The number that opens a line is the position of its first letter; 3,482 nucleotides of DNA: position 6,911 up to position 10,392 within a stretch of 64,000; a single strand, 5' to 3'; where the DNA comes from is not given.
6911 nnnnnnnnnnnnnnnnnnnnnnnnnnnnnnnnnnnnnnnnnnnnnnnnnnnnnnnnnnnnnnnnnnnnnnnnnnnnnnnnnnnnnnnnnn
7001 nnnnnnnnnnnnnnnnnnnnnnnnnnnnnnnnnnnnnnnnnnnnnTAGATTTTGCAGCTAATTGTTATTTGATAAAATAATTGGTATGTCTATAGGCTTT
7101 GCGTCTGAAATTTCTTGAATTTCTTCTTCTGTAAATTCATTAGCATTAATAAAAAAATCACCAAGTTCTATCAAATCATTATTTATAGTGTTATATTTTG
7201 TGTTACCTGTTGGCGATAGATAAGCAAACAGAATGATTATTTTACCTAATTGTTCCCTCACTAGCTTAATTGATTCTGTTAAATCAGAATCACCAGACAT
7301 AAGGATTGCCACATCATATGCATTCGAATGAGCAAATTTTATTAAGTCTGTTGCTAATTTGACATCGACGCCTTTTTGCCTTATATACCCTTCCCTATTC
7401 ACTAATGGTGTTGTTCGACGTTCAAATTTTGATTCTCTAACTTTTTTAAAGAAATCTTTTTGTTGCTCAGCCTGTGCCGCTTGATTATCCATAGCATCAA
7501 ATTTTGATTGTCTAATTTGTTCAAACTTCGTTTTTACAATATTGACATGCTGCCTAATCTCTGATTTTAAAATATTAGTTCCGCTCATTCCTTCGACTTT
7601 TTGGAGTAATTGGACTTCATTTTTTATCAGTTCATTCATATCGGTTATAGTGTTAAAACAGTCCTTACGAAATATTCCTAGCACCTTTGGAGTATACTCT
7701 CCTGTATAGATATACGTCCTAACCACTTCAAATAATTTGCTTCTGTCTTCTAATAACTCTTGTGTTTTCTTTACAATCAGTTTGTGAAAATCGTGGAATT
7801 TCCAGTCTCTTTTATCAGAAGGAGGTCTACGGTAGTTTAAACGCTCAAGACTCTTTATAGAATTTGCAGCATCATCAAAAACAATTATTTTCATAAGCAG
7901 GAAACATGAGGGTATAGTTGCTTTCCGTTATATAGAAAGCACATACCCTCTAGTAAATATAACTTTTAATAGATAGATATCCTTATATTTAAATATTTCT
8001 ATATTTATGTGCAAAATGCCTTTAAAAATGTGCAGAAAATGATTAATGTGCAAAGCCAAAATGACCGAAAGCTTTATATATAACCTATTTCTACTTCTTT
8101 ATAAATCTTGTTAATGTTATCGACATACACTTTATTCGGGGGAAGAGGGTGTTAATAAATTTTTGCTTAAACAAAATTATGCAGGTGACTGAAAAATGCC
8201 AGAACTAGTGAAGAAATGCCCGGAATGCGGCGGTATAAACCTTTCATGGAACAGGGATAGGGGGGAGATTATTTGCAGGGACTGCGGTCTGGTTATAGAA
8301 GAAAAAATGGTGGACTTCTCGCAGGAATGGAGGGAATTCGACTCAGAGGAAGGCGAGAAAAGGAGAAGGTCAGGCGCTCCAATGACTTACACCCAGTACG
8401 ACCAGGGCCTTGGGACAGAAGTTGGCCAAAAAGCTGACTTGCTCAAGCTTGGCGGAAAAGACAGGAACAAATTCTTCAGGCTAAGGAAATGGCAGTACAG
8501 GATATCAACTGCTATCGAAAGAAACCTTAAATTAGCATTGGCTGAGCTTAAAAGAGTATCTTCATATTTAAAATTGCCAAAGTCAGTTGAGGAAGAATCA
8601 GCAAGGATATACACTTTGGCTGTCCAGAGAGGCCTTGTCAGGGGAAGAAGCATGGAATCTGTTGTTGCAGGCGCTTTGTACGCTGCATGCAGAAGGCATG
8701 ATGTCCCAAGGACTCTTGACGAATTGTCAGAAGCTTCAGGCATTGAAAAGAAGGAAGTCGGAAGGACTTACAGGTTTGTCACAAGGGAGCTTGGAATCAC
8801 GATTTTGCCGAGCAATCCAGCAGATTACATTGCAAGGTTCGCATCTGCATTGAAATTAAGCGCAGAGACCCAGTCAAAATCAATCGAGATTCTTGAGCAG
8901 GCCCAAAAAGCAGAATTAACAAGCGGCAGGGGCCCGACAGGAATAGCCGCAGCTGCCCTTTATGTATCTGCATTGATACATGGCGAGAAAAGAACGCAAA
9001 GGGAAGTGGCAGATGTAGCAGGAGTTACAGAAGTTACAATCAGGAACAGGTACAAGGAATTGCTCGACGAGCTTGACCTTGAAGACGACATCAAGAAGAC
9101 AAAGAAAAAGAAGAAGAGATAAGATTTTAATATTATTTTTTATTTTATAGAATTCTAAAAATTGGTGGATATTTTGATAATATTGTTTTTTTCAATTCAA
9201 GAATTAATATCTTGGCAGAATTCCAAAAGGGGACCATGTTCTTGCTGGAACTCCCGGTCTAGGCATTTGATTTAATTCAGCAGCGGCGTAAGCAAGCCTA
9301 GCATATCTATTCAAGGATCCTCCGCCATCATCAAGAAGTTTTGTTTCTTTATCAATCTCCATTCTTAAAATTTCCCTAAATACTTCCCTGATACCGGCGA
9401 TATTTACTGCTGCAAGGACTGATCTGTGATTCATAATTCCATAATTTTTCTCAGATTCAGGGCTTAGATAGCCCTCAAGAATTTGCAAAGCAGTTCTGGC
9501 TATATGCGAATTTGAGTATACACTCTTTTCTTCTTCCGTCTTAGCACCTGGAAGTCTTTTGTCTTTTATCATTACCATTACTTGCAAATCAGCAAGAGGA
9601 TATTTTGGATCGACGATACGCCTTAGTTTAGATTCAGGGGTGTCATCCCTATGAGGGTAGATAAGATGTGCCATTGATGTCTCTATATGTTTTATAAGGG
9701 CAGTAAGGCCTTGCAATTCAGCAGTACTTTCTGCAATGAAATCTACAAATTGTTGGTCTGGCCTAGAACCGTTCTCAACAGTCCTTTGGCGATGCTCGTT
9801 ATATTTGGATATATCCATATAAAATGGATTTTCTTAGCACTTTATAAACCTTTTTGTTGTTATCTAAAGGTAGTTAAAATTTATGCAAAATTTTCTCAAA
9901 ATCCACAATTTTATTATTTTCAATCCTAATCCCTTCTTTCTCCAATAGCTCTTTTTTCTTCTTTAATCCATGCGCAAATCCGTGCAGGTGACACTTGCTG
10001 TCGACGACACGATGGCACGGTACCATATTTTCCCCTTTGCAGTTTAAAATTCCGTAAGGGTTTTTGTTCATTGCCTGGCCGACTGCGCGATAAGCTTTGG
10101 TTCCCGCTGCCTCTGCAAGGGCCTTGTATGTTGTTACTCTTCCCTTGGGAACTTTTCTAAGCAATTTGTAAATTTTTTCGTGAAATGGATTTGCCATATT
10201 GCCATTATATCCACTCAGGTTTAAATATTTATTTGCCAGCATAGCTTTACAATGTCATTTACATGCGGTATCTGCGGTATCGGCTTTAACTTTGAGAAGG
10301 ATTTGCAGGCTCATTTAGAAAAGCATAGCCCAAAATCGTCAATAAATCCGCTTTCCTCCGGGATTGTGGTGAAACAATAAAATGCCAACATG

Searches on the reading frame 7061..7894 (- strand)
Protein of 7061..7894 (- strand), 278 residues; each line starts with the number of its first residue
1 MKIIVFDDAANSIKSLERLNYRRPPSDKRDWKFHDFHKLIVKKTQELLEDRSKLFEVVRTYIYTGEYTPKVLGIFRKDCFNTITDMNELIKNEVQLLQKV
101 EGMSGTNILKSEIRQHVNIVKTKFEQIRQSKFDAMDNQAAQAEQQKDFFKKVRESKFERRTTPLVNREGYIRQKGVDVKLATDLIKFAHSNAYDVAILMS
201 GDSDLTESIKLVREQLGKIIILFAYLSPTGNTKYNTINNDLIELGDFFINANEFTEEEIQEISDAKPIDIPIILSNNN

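Call 3: search_protein_families(library=pfam, proteins=[window:7061-7894:-], max_evalue=1)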
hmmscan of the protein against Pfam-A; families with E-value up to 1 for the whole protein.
window:7061-7894:- (278 aa): 2 families
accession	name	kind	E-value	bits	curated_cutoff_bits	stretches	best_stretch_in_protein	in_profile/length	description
PF01936.24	NYN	-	4.2e-15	57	24.2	1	134-233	39-131/145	NYN domain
PF07766.19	LETM1_RBD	-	0.29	11.1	25.3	1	49-139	88-181/229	LETM1-like, RBD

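Call 4: search_protein_families(library=ncbifam, proteins=[window:7061-7894:-], max_evalue=1)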
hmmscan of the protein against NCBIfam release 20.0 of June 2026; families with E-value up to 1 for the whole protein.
window:7061-7894:- (278 aa): 1 family
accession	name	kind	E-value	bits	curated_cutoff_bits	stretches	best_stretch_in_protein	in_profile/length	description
TIGR00288.1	TIGR00288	hypoth_equivalog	0.0088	15.9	178.45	1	171-224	84-137/160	TIGR00288 family NYN domain-containing protein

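Call 5: search_protein_families(library=padloc, proteins=[window:7061-7894:-], max_evalue=1)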
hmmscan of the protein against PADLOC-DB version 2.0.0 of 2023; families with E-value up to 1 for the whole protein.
window:7061-7894:- (278 aa): 2 families
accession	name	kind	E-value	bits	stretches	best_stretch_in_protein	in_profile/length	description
PDLC04163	HEC-09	-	5.1e-13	47.1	1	94-255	35-185/203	-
PDLC01154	NYN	-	2.4e-08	31.7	1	141-246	196-297/310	"LabA-like protein, NYN family nuclease"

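Call 8: search_solved_structures(query=window:7061-7894:-, max_evalue=10, show_alignments=2)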
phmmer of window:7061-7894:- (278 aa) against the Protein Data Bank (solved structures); distinct sequences matched with E-value up to 10: 4.
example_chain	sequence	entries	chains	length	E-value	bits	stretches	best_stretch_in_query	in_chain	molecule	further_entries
2qip_A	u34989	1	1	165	0.037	16.8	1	139-241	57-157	Protein of unknown function VPA0982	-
3df6_A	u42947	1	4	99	0.44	13.3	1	33-58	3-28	ORF99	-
3djw_A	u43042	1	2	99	0.46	13.2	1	33-58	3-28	ORF99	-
3mtu_A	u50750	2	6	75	0.81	12.4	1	118-183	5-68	Tropomyosin alpha-1 chain,Microtubule-associated protein RP/EB family member 1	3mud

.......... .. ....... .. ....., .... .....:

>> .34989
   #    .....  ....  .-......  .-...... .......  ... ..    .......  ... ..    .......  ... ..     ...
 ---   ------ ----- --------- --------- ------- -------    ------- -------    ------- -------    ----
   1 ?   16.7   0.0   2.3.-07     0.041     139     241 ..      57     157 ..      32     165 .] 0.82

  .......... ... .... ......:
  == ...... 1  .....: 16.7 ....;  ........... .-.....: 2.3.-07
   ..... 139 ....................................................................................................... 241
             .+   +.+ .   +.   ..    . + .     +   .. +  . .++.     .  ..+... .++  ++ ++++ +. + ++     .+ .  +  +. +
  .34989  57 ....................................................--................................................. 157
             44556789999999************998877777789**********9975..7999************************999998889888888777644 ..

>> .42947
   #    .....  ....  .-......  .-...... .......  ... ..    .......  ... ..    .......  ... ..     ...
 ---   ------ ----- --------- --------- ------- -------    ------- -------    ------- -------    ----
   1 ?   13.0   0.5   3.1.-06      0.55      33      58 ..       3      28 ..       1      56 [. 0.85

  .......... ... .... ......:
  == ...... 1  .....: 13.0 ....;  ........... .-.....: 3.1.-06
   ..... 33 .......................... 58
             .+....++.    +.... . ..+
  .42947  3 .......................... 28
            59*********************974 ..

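Call 12: find_homologous_proteins(query=window:7061-7894:-)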
Query window:7061-7894:- (278 aa): 30 proteins with E <= 0.001 among 861 candidates.
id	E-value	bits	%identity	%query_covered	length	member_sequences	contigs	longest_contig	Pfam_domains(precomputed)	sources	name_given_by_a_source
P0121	1.0e-158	545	92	99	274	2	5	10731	PF01936.25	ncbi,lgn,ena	ncbi:MAG: NYN domain-containing protein [Nanoarchaeota archaeon]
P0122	7.1e-88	313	57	96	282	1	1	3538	PF01936.25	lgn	-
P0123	1.0e-85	305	54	96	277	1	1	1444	PF01936.25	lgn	-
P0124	1.2e-81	292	55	96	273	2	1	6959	PF01936.25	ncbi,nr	ncbi:MAG TPA: NYN domain-containing protein [Candidatus Nanoarchaeia archaeon]|nr:NYN domain-contain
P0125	1.4e-81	292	55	96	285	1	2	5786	PF01936.25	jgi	-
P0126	1.5e-80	289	54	96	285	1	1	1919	PF01936.25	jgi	-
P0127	1.5e-80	289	54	96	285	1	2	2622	PF01936.25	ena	-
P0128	1.7e-70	256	47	96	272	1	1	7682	PF01936.25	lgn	-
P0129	2.6e-69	252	49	96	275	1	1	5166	PF01936.25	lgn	-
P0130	3.2e-69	251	48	95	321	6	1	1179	PF01936.25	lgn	-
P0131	9.3e-68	247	48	96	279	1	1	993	PF01936.25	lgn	-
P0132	6.4e-67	244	49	100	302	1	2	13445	PF01936.25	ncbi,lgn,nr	ncbi:NYN domain-containing protein [Candidatus Woesearchaeota archaeon]|nr:NYN domain-containing pro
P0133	9.9e-64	233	47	98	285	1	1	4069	PF01936.25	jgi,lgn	jgi:uncharacterized LabA/DUF88 family protein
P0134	5.9e-60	221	44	96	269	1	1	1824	PF01936.25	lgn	-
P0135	6.8e-59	218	45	95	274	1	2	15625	PF01936.25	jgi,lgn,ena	-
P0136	2.9e-54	202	48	82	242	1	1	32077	PF01936.25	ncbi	ncbi:MAG: NYN domain-containing protein [Candidatus Woesearchaeota archaeon]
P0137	3.6e-54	202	41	96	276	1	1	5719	PF01936.25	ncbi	-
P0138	9.2e-51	191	40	96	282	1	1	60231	PF01936.25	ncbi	-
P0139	1.8e-49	187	39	96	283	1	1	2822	PF01936.25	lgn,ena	-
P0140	8.2e-49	185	40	96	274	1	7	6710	PF01936.25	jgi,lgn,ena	-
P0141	2.4e-48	183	39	96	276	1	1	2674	PF01936.25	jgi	jgi:uncharacterized LabA/DUF88 family protein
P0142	8.0e-48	181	38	96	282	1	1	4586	PF01936.25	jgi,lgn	jgi:uncharacterized LabA/DUF88 family protein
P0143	1.2e-46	177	37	96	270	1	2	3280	PF01936.25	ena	-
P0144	4.0e-46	176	36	96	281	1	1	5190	PF01936.25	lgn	-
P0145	1.1e-45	174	45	76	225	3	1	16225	PF01936.25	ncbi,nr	ncbi:NYN domain-containing protein [Candidatus Woesearchaeota archaeon]|nr:NYN domain-containing pro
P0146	1.3e-45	174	39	96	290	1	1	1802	PF01936.25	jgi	jgi:uncharacterized LabA/DUF88 family protein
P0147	1.0e-39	155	35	96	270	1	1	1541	PF01936.25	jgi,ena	-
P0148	1.9e-37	147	36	96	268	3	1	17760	PF01936.25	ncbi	-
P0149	1.7e-35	141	34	95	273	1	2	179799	PF01936.25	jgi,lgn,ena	-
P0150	1.2e-31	128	32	95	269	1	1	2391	PF01936.25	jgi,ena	-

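Call 26: find_encoding_contigs(protein=P0121, flank=6000, max_places=6)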
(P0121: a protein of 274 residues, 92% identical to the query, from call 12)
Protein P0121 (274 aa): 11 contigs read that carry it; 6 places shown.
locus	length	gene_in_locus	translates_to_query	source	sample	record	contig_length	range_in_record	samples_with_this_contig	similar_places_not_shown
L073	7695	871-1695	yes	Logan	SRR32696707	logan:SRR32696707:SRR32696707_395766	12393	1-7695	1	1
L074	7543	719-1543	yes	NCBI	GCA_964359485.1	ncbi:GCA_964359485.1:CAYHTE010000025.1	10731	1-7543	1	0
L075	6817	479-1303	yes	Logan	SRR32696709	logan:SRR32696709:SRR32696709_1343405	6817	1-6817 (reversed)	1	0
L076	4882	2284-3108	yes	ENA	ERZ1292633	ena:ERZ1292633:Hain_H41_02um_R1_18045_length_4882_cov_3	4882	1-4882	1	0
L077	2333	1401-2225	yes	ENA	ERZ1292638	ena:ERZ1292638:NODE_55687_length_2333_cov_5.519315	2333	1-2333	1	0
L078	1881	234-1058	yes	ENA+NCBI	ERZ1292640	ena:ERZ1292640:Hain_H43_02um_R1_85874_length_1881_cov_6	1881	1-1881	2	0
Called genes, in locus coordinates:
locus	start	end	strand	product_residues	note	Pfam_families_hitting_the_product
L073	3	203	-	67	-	?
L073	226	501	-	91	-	-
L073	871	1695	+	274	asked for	PF01936:NYN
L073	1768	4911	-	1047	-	PF00133:tRNA-synt_1, PF09334:tRNA-synt_1g, PF01406:tRNA-synt_1e (weak), PF08264:Anticodon_1, PF19302:DUF5915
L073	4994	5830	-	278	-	-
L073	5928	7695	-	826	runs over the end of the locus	PF03104:DNA_pol_B_exo1, PF10108:DNA_pol_B_exo2 (weak), PF00136:DNA_pol_B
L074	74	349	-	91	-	-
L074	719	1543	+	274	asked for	PF01936:NYN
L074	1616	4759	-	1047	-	PF00133:tRNA-synt_1, PF09334:tRNA-synt_1g, PF01406:tRNA-synt_1e (weak), PF08264:Anticodon_1, PF19302:DUF5915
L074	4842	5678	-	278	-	-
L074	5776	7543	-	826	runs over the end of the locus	PF03104:DNA_pol_B_exo1, PF10108:DNA_pol_B_exo2 (weak), PF00136:DNA_pol_B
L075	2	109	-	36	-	?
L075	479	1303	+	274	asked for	PF01936:NYN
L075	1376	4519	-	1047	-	PF00133:tRNA-synt_1, PF09334:tRNA-synt_1g, PF01406:tRNA-synt_1e (weak), PF08264:Anticodon_1, PF19302:DUF5915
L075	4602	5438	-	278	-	-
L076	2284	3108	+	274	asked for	PF01936:NYN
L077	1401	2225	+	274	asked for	PF01936:NYN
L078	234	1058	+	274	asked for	PF01936:NYN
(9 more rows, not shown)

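Call 44: find_encoding_contigs(protein=P0138, flank=5000, max_places=2)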
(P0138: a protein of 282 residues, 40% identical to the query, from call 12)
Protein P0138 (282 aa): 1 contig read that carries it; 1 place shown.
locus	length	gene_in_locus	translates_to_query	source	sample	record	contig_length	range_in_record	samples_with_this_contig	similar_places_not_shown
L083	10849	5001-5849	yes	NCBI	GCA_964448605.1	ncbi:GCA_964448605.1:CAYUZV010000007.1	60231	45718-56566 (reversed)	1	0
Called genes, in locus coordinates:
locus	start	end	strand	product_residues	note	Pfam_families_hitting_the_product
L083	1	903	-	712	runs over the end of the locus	-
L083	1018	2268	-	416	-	PF13173:AAA_14, PF13635:DUF4143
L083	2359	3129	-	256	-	PF01909:NTP_transf_2, PF18765:Polbeta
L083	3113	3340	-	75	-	-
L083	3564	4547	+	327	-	PF01916:DS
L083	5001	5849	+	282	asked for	PF01936:NYN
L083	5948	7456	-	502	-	PF00587:tRNA-synt_2b, PF03129:HGTP_anticodon, PF09180:ProRS-C_1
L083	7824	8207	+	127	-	-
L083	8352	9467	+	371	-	PF01490:Aa_trans, PF03222:Trp_Tyr_perm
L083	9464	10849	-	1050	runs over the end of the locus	-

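Call 45: find_encoding_contigs(protein=P0149, flank=5000, max_places=2)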
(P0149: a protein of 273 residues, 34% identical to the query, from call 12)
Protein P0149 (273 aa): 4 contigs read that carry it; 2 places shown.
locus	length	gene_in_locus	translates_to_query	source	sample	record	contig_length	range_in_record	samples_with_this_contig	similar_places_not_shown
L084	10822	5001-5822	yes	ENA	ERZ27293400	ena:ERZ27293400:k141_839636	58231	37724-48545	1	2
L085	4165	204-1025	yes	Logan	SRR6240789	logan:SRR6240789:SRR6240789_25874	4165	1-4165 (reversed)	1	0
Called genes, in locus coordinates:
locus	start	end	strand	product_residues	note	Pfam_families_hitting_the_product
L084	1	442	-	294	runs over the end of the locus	PF14022:DUF4238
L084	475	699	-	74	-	-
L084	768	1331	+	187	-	-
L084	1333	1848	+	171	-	-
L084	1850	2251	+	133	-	-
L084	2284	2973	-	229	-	-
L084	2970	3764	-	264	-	-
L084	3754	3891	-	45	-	-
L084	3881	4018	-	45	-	-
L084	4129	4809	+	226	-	-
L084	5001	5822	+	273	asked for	PF01936:NYN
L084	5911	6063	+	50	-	-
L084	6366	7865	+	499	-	PF08497:Radical_SAM_N, PF04055:Radical_SAM, PF11842:DUF3362 (weak)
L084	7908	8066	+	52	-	-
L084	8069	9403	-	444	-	PF00270:DEAD, PF04851:ResIII, PF00271:Helicase_C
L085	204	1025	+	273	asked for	PF01936:NYN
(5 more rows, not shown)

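Call 46: find_encoding_contigs(protein=P0132, flank=5000, max_places=2)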
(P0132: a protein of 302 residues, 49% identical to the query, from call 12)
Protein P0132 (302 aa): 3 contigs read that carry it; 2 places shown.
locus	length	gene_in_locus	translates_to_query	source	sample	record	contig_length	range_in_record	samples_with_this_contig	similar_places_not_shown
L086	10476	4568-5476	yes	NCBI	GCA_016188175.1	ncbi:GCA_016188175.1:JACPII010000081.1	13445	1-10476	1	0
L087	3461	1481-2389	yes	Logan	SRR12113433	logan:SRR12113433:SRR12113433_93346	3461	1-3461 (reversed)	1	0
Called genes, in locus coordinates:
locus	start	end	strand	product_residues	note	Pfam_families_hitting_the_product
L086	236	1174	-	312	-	-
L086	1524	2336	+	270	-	PF11969:DcpS_C, PF01230:HIT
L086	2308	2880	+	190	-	PF11969:DcpS_C (weak), PF01230:HIT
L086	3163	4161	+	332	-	PF01699:Na_Ca_ex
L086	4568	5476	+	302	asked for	PF01936:NYN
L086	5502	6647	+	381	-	PF07690:MFS_1, PF00083:Sugar_tr (weak)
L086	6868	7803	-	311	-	PF02445:NadA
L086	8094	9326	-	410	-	PF01261:AP_endonuc_2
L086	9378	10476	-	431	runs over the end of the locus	PF01408:GFO_IDH_MocA, PF22725:GFO_IDH_MocA_C3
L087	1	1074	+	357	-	?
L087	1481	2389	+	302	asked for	PF01936:NYN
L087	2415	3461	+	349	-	?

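Call 72: predict_structure(alignment_id=A2)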
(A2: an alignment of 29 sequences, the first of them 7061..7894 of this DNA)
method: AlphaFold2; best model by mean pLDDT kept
length: 278 residues; sequences in the alignment: 29
mean_pLDDT: 89.8   pTM: 0.81
mean pLDDT of the five models: 89.8, 88.6, 87.0, 86.5, 85.5
residues with pLDDT >= 90: 179; 70-90: 89; 50-70: 1; < 50: 9
segments of 3 or more residues with pLDDT < 50: 270-278
pLDDT, mean of each block of 10 residues (from residue 1): 96 94 90 95 97 94 90 91 96 92 82 92 95 88 84 85 82 88 97 97 93 97 91 87 94 96 83 38
secondary structure, 60 per line:
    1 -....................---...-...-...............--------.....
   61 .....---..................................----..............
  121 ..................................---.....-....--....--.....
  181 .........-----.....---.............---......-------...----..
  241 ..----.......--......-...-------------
elements in order: E2-8 H9-21 E29-31 H33-47 E56-65 H69-102 H107-154 E158-162 E164-167 E170-173 H176-189 E195-199 H203-215 E219-224 H239-242 E247-250 H256-261 E263-265

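Call 76: fold_search(model_id=the predicted structure, library=pdb)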
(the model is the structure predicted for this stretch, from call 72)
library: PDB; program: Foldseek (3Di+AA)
matches with E <= 10: 671; with E <= 0.001: 2
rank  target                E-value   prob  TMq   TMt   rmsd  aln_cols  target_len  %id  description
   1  2qip                  3.4e-06  1.00  0.45  0.72  10.4       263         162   14  Crystal structure of a protein of unknown function VPA0982 from Vibrio parahaemolyticus RIMD 2210633 (released 2007-07-24)
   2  6fdl_B                4.0e-04  1.00  0.32  0.55  16.5       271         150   12  Crystal structure of the NYN domain of human MARF1 (released 2018-11-07)
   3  5yaa_C                3.7e-03  1.00  0.36  0.63  15.4       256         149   11  Crystal structure of Marf1 NYN domain from Mus musculus (released 2018-10-03)
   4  5yaa_A                8.9e-03  1.00  0.35  0.61  15.7       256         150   12  Crystal structure of Marf1 NYN domain from Mus musculus (released 2018-10-03)
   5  3c1m_D                1.9e-02  0.41  0.21  0.14  19.0       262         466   11  Cyrstal Structure of threonine-sensitive aspartokinase from Methanococcus jannaschii with MgAMP-PNP and L-aspartate (released 2008-03-25)
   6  8ruw_C                2.6e-02  0.30  0.22  0.26  18.1       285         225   10  Crystal structure of Archaeoglobus fulgidus (S)-3-O-geranylgeranylglyceryl phosphate synthase (released 2024-10-16)
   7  4neq                  3.7e-02  0.89  0.30  0.24  17.0       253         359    9  The structure of UDP-GlcNAc 2-epimerase from Methanocaldococcus jannaschii (released 2014-04-23)
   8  5yaa_D                4.5e-02  0.99  0.37  0.64  15.1       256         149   12  Crystal structure of Marf1 NYN domain from Mus musculus (released 2018-10-03)
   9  3ot5_B                4.5e-02  0.69  0.28  0.22  10.8       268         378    9  2.2 Angstrom Resolution Crystal Structure of putative UDP-N-acetylglucosamine 2-epimerase from Listeria monocytogenes (released 2010-09-22)
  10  3ot5_C                4.8e-02  0.82  0.31  0.24  12.1       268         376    9  2.2 Angstrom Resolution Crystal Structure of putative UDP-N-acetylglucosamine 2-epimerase from Listeria monocytogenes (released 2010-09-22)
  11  3rot_A                4.8e-02  0.14  0.19  0.19  27.6       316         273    8  Crystal structure of ABC sugar transporter (periplasmic sugar binding protein) from Legionella pneumophila (released 2011-05-18)
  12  2f6u_A                5.4e-02  0.21  0.22  0.25  18.3       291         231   10  Crystal Structure of (S)-3-O-Geranylgeranylglyceryl Phosphate Synthase complexed with citrate (released 2006-01-24)
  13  1rxv_A                5.7e-02  0.44  0.23  0.21  12.2       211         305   13  Crystal Structure of A. Fulgidus FEN-1 bound to DNA (released 2004-01-27)
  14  3q8k_A                6.1e-02  0.38  0.22  0.19  13.2       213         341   11  Crystal Structure of Human Flap Endonuclease FEN1 (WT) in complex with product 5'-flap DNA, SM3+, and K+ (released 2011-04-27)
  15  5n6x_B                6.1e-02  0.13  0.14  0.13  14.9       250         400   14  Crystal structure of the Legionella effector WipA (released 2017-04-19)
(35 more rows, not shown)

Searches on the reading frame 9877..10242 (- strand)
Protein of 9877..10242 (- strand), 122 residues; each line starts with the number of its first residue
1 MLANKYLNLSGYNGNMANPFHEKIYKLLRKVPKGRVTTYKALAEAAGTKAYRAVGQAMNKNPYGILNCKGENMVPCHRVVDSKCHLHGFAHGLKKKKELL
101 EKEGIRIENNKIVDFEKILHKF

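Call 74: search_protein_families(library=pfam, proteins=[window:9877-10242:-], max_evalue=0.001)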
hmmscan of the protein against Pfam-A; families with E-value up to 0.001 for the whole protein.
window:9877-10242:- (122 aa): 1 family
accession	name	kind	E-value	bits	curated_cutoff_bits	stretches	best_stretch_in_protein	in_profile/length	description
PF01035.26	DNA_binding_1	-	5.6e-27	93.8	27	1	19-105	1-81/81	6-O-methylguanine DNA methyltransferase, DNA binding domain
